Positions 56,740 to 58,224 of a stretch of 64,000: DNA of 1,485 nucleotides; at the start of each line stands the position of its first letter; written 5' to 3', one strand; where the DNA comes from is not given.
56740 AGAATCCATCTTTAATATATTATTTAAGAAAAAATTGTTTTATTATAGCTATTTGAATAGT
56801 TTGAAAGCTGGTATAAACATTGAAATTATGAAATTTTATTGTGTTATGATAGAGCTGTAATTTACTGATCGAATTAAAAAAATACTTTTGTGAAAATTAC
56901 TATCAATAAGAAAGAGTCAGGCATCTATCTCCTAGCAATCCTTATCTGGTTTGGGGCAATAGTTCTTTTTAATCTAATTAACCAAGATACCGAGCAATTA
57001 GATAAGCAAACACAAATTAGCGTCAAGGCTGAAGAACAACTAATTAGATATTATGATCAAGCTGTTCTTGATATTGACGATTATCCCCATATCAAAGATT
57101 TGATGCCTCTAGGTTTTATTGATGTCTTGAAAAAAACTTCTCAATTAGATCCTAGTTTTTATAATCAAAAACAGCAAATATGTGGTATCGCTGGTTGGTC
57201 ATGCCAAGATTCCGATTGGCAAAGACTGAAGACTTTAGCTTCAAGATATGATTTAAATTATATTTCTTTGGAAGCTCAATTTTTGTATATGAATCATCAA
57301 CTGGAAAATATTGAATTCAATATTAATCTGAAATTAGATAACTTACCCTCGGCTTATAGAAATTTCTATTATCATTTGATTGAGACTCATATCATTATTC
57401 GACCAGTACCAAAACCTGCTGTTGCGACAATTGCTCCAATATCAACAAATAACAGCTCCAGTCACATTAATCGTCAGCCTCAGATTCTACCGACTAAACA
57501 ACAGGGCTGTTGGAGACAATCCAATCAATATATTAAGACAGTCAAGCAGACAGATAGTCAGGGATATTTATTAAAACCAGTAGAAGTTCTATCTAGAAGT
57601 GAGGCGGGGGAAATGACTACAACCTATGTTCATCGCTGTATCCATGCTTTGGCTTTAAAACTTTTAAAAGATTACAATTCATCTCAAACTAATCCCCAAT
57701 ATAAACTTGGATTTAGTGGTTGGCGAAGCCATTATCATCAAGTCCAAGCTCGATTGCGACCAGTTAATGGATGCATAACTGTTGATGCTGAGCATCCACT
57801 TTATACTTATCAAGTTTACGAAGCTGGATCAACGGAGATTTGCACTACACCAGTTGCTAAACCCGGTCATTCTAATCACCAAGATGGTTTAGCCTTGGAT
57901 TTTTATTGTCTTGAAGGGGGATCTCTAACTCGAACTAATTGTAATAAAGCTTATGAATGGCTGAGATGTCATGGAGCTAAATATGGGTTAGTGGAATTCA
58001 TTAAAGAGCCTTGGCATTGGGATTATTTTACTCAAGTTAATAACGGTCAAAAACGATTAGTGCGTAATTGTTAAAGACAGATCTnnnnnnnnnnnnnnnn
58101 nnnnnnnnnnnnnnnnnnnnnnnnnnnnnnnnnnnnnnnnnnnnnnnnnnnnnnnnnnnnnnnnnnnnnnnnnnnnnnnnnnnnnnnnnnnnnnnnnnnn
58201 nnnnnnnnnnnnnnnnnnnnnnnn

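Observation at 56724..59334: Cell-wall peptidase and secreted nuclease inserted between rplA and rplJ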

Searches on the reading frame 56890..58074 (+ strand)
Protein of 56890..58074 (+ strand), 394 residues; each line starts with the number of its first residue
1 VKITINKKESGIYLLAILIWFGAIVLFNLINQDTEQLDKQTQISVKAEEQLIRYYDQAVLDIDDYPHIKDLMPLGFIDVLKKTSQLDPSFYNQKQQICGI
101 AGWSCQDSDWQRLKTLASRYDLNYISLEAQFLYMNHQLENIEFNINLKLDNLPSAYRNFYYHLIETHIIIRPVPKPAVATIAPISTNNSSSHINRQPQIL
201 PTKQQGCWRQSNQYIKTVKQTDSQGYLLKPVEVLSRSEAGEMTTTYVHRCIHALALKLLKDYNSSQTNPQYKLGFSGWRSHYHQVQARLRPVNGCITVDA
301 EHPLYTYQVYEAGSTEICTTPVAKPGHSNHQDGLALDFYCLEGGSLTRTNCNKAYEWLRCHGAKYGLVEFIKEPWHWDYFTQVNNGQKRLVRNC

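Call 3: search_protein_families(library=pfam, proteins=[window:56890-58074:+], max_evalue=0.01)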
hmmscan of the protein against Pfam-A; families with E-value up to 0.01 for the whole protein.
window:56890-58074:+ (394 aa): 1 family
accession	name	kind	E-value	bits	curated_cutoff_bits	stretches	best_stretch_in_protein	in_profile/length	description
PF02557.22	VanY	-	3.3e-10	40.3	25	1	275-381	29-131/132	D-alanyl-D-alanine carboxypeptidase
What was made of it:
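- Checked: The + strand ORF 56890-58074 hits Pfam VanY PF02557 (40.3 bits, cutoff 25, aa 275-381) (call 3).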

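Call 4: search_protein_families(library=ncbifam, proteins=[window:56890-58074:+], max_evalue=0.01)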
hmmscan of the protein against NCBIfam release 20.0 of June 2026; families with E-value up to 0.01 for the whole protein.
window:56890-58074:+ (394 aa): 4 families
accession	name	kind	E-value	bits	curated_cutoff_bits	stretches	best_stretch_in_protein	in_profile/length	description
NF041194.1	LD_carboxy_LdcB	exception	4.5e-06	26.8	275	1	299-368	67-132/180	LD-carboxypeptidase LdcB/DacB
NF000380.1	vanXY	equivalog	2.1e-05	24.2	250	1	284-338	48-101/179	D,D-carboxypeptidase/D,D-dipeptidase VanXY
NF000086.1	vanY_far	exception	0.00042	20.1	250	1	305-381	105-171/196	D,D-peptidase/D,D-carboxypeptidase VanY-N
NF000473.1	vanY_BG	exception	0.0016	17.9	400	1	318-369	188-230/274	VanY-B/VanY-G family D-Ala-D-Ala carboxypeptidase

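Call 8: find_homologous_proteins(query=window:56890-58074:+, max_evalue=0.001)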
Query window:56890-58074:+ (394 aa): 4 proteins with E <= 0.001 among 1346 candidates.
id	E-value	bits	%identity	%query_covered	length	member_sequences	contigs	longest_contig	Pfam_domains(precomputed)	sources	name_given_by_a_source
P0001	1.0e-273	925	100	100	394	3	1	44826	PF02557.23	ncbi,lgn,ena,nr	ncbi:MAG: M15 family metallopeptidase [Candidatus Saccharibacteria bacterium]|nr:M15 family metallop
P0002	1.0e-56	211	51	50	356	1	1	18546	PF02557.23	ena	-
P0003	4.4e-50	189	32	89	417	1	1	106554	PF02557.23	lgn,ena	-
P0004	2.4e-47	180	33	84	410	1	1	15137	PF02557.23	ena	-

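Call 10: find_encoding_contigs(protein=P0003, flank=6000, max_places=3)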
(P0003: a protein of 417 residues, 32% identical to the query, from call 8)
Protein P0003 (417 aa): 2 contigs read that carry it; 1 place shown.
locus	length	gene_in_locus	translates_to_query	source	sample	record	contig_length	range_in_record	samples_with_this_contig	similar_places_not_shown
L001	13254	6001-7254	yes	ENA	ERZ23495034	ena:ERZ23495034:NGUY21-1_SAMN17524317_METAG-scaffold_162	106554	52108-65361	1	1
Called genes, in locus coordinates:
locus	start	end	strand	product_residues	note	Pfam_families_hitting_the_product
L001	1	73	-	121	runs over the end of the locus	PF00583:Acetyltransf_1 (weak), PF13302:Acetyltransf_3 (weak)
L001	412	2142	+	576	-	-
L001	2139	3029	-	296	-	-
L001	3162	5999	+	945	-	-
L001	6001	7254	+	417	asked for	PF02557:VanY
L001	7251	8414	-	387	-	PF00712:DNA_pol3_beta, PF02767:DNA_pol3_beta_2, PF02768:DNA_pol3_beta_3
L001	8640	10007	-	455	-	PF11638:DnaA_N, PF00308:Bac_DnaA, PF01695:IstB_IS21, PF08299:Bac_DnaA_C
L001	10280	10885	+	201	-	-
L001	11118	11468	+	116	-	PF00825:Ribonuclease_P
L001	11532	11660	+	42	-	-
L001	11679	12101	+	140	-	-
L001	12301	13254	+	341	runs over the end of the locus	PF02096:60KD_IMP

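Call 11: find_encoding_contigs(protein=P0002, flank=6000, max_places=3)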
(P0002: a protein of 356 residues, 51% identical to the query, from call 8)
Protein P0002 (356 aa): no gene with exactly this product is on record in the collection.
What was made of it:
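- Tried and rejected: The context of P0002, the closest peptidase homologue, was not on record (call 11).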

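Call 12: find_encoding_contigs(protein=P0004, flank=6000, max_places=3)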
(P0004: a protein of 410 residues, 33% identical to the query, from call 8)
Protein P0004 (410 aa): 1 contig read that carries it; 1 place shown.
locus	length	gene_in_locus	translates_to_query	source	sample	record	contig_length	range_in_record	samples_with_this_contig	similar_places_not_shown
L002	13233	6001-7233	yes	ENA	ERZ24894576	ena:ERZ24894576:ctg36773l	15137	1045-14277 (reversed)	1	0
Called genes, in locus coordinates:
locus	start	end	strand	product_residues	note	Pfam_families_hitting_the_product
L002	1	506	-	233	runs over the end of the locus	PF24675:NpmA (weak), PF02390:Methyltransf_4, PF08242:Methyltransf_12 (faint)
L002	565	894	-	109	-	PF01551:Peptidase_M23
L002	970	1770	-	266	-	PF26095:CC_Bre1 (faint)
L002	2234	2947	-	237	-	PF01628:HrcA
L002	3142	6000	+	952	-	-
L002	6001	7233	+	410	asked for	PF02557:VanY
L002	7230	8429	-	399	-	PF00712:DNA_pol3_beta, PF02767:DNA_pol3_beta_2, PF02768:DNA_pol3_beta_3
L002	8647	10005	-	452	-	PF11638:DnaA_N, PF00308:Bac_DnaA, PF01695:IstB_IS21, PF08299:Bac_DnaA_C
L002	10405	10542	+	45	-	PF00468:Ribosomal_L34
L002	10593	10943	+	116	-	PF00825:Ribonuclease_P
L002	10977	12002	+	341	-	PF02096:60KD_IMP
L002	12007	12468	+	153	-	PF01424:R3H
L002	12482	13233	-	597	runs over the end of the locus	?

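Call 17: search_solved_structures(query=window:56890-58074:+, max_evalue=1, show_alignments=3)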
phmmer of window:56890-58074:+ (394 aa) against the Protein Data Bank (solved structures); distinct sequences matched with E-value up to 1: 24.
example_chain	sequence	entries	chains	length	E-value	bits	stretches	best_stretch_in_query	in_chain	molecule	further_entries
4nt9_B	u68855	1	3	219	5.2e-06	28.8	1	221-372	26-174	Putative uncharacterized protein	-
4ox5_A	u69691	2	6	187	2.4e-05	26.5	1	294-372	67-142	LdcB LD-carboxypeptidase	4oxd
4d0y_A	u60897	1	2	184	2.5e-05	26.5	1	294-372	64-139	DACB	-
4mph_A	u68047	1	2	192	0.00065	21.8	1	288-368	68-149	D-alanyl-D-alanine carboxypeptidase family protein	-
4jid_A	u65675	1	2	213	0.00087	21.4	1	288-368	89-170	D-alanyl-D-alanine carboxypeptidase family protein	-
4ox3_A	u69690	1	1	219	0.027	16.5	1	289-368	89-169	Putative carboxypeptidase YodJ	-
5hnm_A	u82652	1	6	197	0.083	14.9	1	314-369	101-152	D-alanyl-D-alanine carboxypeptidase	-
7xyd_C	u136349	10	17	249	0.11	14.5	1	63-111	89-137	Transmembrane protease serine 2 catalytic chain | Transmembrane protease serine 2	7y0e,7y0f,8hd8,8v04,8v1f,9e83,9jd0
9jcx_C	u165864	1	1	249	0.11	14.5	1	63-111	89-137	Transmembrane protease serine 2 catalytic chain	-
6a6a_A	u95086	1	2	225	0.16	14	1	317-369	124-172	D-alanyl-D-alanine carboxypeptidase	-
5zhf_A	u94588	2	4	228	0.16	14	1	317-369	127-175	D-alanyl-D-alanine carboxypeptidase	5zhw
8y1d_D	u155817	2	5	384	0.29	13.1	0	64-111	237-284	Transmembrane protease serine 2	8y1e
8y7x_x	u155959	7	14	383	0.29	13.1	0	64-111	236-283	Transmembrane protease serine 2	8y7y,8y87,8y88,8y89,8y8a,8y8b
8yoy_B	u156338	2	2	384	0.29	13.1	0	64-111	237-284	Transmembrane protease serine 2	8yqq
9izn_B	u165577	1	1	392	0.3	13.1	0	64-111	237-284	Transmembrane protease serine 2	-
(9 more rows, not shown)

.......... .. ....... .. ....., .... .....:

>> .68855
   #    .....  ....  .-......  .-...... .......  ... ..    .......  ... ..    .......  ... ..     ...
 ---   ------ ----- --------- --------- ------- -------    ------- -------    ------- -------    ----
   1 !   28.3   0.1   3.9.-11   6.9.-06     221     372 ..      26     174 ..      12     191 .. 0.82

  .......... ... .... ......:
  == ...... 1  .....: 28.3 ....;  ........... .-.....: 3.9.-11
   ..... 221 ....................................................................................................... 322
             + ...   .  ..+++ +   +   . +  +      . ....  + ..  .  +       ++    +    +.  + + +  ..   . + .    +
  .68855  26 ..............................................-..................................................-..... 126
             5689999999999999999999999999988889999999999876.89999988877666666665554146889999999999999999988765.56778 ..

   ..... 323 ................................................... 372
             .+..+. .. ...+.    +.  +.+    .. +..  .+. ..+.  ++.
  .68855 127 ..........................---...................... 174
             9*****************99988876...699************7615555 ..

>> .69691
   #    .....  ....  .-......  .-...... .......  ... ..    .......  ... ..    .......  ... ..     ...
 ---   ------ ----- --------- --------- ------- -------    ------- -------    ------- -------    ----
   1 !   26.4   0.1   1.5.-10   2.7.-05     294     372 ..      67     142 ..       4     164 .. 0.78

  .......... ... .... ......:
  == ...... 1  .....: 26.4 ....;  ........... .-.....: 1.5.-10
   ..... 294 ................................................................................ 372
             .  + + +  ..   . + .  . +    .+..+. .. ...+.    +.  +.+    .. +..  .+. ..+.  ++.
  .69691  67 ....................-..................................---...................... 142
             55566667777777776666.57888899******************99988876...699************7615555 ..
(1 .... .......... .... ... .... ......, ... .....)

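Call 45: predict_structure(alignment_id=A3)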
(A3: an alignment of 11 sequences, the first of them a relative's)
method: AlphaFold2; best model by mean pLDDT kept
length: 394 residues; sequences in the alignment: 11
mean_pLDDT: 70.0   pTM: 0.51
mean pLDDT of the five models: 70.0, 66.7, 66.5, 64.5, 63.1
residues with pLDDT >= 90: 81; 70-90: 170; 50-70: 39; < 50: 104
segments of 3 or more residues with pLDDT < 50: 34-75, 139-197
pLDDT, mean of each block of 10 residues (from residue 1): 56 82 79 43 34 35 38 52 74 83 82 80 75 64 41 40 36 28 28 44 80 79 90 83 91 96 94 91 78 77 83 75 78 93 89 93 92 89 84 69
secondary structure, 60 per line:
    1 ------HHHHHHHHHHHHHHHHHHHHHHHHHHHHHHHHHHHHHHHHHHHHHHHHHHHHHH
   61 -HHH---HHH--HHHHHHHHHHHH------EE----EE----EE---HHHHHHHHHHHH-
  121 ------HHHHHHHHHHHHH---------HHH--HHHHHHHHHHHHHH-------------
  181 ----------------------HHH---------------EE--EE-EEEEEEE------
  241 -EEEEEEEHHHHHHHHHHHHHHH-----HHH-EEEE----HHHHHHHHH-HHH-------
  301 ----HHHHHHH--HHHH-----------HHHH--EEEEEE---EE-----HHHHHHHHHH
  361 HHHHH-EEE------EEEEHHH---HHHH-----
elements in order: H7-60 H73-84 H108-119 H127-139 H154-167 E228-234 E242-248 H249-263 E273-276 H281-289 H305-311 H314-317 H329-332 E335-340 H351-365 E367-369 E376-379 H386-389
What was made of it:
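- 56914..56979 (+): Peptidase aa 9-30: the single N-terminal hydrophobic helix (signal anchor), preceded by K7 K8. The AF2 model shows a helix from residue 7 (call 45).
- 57106..57309 (+): Peptidase aa ~73-140: diverged PF18013 (phage tail lysozyme)-like domain. It holds the family-invariant residues of the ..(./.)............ motif. AF2 pLDDT is 74-83 here (call 45).
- On Peptidase M15B / VanY (PF02557): AF2 pLDDT is 75-96 over aa 200-390 (call 45).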

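Call 49: fold_search(model_id=the predicted structure, library=pdb)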
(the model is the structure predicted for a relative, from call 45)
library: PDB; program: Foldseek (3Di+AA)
matches with E <= 10: 84; with E <= 0.001: 23
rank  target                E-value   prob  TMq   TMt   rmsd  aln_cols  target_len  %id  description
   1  5hnm_A                2.8e-05  1.00  0.26  0.52   7.5       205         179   18  Crystal structure of vancomycin resistance D,D-pentapeptidase VanY E175A mutant from VanB-type resistance cassette in  (released 2016-02-10)
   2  4mph_B                4.2e-05  1.00  0.27  0.52   4.9       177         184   21  Crystal structure of BaLdcB / VanY-like L,D-carboxypeptidase Zinc(II)-bound (released 2013-09-25)
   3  4mph_A                4.2e-05  1.00  0.28  0.54   5.5       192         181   19  Crystal structure of BaLdcB / VanY-like L,D-carboxypeptidase Zinc(II)-bound (released 2013-09-25)
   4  4nt9_A                5.6e-05  1.00  0.23  0.47   8.7       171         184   22  Crystal structure of an L,D-carboxypeptidase DacB from Streptococcus pneumonia (released 2014-11-12)
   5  4jid_B                5.9e-05  1.00  0.28  0.53   5.6       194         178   22  Crystal structure of BaLdcB / VanY-like L,D-carboxypeptidase Zinc(II)-free (released 2013-04-03)
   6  5hnm_C                5.9e-05  1.00  0.26  0.53   7.0       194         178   20  Crystal structure of vancomycin resistance D,D-pentapeptidase VanY E175A mutant from VanB-type resistance cassette in  (released 2016-02-10)
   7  5hnm_E                5.9e-05  1.00  0.26  0.51   7.5       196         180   19  Crystal structure of vancomycin resistance D,D-pentapeptidase VanY E175A mutant from VanB-type resistance cassette in  (released 2016-02-10)
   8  4d0y_A                6.6e-05  1.00  0.22  0.44  11.8       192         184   21  Crystal structure of DacB from Streptococcus pneumoniae D39 (released 2014-08-06)
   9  5hnm_B                7.4e-05  1.00  0.25  0.50   8.2       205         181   20  Crystal structure of vancomycin resistance D,D-pentapeptidase VanY E175A mutant from VanB-type resistance cassette in  (released 2016-02-10)
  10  4ox5                  7.4e-05  1.00  0.22  0.45  11.5       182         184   21  Structure of the LdcB LD-carboxypeptidase reveals the molecular basis of peptidoglycan recognition (released 2014-05-21)
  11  4jid_A                8.8e-05  1.00  0.26  0.48   5.6       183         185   23  Crystal structure of BaLdcB / VanY-like L,D-carboxypeptidase Zinc(II)-free (released 2013-04-03)
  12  6a6a_A                9.3e-05  1.00  0.26  0.50   6.3       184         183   21  VanYB in complex with D-Alanine (released 2018-09-05)
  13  4mus_A                9.9e-05  1.00  0.27  0.50   6.8       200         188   16  Crystal structure of vancomycin resistance D,D-dipeptidase/D,D-pentapeptidase VanXYc D59S mutant in complex with D-Ala (released 2013-10-09)
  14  4oxd_B                1.2e-04  1.00  0.22  0.45  10.9       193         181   19  Structure of the LdcB LD-carboxypeptidase reveals the molecular basis of peptidoglycan recognition (released 2014-05-21)
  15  5zhf_A                1.4e-04  1.00  0.25  0.50   7.7       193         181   20  Structure of VanYB unbound (released 2018-09-05)
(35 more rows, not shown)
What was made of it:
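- On Peptidase M15B / VanY (PF02557): Foldseek gives E 3e-5 to 2e-4 and probability 1.00 to 5hnm, 4mph, 4nt9 and 4ox5 (call 49).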

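Call 50: search_protein_families(library=pfam, alignment_id=A3, max_evalue=1)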
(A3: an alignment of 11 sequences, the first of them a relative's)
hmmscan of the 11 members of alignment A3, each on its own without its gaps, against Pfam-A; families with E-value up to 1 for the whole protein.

A. member 1, P0001 (394 aa): 1 family
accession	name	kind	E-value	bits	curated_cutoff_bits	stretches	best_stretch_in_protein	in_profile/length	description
PF02557.22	VanY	-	3.1e-10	40.4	25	1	275-381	29-131/132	D-alanyl-D-alanine carboxypeptidase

B. families by the number of members that match (of 11 scanned): 7 families
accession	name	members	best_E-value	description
PF02557.22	VanY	9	4.5e-11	D-alanyl-D-alanine carboxypeptidase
PF18013.6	Phage_lysozyme2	7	1.1e-05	Phage tail lysozyme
PF05887.16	Trypan_PARP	2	0.058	Procyclic acidic repetitive protein (PARP)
PF05297.16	Herpes_LMP1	1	0.021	Herpesvirus latent membrane protein 1 (LMP1)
PF16031.10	TonB_N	1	0.026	TonB polyproline region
PF25712.1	crAss_CARGO2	1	0.092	Crassvirus Cargo protein 2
PF22251.1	PFF1_TM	1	0.58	Vacuolar membrane protease, transmembrane domain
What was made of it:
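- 57106..57309 (+): Seven of 11 family members hit PF18013, best E 1.1e-5 (call 50).
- On Phage tail lysozyme domain (PF18013): Seven of 11 family members hit, best E 1.1e-5 (call 50).
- Checked: Seven of 11 family members hit it, with best E 1.1e-5 (call 50).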

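Call 62: search_protein_families(library=phrogs, proteins=[window:56890-58074:+], max_evalue=0.01)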
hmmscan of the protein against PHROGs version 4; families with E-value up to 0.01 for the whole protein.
window:56890-58074:+ (394 aa): 1 family
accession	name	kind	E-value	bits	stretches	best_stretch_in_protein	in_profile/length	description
phrog_16823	-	tail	7.1e-07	27.9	1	292-386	989-1057/1948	tail length tape measure protein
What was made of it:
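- The peptidase has a weak hit to a phage tape-measure PHROG, and the nuclease hits phage nuclease PHROGs (call 62).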

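Call 65: list_cluster_members(proteins=[P0002, P0003, P0004, P0125, P0126, P0127, P0128, P0129, P0130, P0131])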
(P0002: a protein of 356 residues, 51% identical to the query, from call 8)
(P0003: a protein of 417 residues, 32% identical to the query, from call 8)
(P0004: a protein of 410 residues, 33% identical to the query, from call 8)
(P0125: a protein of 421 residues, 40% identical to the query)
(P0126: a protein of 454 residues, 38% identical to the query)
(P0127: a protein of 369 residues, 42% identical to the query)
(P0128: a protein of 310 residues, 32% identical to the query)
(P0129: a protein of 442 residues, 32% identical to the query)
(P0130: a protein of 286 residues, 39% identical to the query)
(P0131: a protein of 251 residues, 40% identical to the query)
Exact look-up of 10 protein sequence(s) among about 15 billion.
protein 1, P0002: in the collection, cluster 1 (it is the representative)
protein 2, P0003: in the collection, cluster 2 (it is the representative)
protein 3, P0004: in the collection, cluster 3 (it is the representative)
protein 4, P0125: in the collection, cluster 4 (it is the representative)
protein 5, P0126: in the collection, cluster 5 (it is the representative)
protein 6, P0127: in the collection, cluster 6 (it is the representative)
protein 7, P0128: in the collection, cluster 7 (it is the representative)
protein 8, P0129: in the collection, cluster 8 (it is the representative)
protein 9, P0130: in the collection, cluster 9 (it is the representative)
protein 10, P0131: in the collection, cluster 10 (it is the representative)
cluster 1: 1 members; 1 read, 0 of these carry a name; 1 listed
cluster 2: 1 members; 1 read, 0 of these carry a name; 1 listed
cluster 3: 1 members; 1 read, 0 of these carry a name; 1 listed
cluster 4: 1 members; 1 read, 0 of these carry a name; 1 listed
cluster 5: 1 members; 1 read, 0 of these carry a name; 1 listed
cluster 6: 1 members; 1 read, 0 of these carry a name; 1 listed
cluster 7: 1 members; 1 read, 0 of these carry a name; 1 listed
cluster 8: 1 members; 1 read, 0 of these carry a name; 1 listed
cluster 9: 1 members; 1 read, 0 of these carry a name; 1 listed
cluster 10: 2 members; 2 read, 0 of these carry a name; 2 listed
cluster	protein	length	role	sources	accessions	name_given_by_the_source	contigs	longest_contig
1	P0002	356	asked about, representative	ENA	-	-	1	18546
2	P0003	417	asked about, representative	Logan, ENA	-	-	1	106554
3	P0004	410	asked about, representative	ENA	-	-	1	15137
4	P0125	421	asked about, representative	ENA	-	-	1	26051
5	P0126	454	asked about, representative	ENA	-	-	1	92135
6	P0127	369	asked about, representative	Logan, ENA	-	-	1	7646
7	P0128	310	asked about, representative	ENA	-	-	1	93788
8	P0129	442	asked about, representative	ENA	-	-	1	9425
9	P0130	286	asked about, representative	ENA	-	-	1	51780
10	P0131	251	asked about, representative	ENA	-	-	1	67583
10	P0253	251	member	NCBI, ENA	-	-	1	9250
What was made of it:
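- Tried and rejected: Cluster look-ups gave no organism names for family members (call 65).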

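Call 69: search_protein_families(library=pfam, proteins=[L001:3162-5999:+, L002:3142-6000:+, L001:412-2142:+, L001:2139-3029:-], max_evalue=0.1)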
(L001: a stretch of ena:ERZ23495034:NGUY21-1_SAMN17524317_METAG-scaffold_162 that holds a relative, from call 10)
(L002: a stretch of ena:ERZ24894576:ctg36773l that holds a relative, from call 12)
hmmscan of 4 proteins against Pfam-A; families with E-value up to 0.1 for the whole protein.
L001:3162-5999:+ (945 aa): 0 families

L002:3142-6000:+ (952 aa): 0 families

L001:412-2142:+ (576 aa): 0 families

L001:2139-3029:- (296 aa): 0 families
